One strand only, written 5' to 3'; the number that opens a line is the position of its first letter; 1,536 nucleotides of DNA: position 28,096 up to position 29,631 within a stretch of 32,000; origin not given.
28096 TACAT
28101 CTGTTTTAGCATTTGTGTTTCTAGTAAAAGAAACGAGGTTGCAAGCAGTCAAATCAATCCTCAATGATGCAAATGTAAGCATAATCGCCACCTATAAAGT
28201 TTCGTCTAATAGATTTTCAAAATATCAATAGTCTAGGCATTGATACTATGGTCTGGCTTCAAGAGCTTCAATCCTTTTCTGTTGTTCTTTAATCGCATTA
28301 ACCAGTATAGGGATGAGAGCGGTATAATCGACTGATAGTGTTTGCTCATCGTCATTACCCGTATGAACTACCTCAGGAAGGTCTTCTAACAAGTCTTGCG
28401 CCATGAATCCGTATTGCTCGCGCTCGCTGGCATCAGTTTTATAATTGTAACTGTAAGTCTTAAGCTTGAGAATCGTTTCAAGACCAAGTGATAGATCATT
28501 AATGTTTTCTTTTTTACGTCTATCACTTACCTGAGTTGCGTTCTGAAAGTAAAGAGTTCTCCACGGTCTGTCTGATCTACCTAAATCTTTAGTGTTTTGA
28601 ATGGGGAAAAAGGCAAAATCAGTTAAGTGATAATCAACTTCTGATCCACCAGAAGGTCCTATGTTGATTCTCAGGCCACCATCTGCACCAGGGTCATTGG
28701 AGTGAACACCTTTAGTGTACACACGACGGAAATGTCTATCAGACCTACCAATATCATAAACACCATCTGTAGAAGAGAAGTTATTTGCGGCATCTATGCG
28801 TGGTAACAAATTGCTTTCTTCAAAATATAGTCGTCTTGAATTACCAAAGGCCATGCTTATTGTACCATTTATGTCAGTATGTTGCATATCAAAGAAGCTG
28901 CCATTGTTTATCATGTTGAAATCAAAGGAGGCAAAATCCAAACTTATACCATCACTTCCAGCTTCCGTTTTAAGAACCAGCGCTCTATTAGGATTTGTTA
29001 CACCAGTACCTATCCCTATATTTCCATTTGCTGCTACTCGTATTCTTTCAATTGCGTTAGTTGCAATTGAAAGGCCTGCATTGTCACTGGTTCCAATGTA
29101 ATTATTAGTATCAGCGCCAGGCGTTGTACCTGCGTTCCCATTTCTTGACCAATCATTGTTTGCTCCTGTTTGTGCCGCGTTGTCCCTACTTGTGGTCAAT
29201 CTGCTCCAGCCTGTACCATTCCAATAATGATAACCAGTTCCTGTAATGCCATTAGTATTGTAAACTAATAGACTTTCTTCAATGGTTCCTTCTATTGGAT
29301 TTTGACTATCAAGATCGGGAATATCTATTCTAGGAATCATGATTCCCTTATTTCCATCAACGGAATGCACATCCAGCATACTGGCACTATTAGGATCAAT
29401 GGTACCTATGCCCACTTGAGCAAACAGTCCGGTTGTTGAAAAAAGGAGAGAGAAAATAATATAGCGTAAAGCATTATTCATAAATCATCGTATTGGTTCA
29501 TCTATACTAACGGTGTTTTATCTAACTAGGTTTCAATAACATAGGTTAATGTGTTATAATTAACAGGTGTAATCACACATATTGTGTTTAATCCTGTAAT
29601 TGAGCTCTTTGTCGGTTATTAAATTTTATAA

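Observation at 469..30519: Highly iterated 14-nt perfect palindrome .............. scattered through genes and spacers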

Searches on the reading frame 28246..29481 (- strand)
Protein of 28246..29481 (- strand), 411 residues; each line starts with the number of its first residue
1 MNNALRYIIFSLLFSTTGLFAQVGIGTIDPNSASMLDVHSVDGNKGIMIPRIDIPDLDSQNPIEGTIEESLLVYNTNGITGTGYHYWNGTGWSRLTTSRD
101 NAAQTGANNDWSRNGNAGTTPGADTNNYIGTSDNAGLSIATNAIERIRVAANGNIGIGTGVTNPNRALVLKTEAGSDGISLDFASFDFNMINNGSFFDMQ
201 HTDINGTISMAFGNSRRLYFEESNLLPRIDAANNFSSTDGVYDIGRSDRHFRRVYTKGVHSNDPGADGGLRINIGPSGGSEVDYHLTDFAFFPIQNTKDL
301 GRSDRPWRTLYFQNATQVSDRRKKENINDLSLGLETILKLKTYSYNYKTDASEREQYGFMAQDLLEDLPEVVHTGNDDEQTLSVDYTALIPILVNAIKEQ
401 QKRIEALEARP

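Call 10: search_protein_families(library=pfam, proteins=[window:28246-29481:-])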
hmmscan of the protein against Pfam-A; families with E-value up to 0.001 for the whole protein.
window:28246-29481:- (411 aa): 1 family
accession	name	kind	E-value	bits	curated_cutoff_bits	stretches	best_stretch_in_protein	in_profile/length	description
PF13884.11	Peptidase_S74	-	9.8e-16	58.2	22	1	319-373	1-58/58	Chaperone of endosialidase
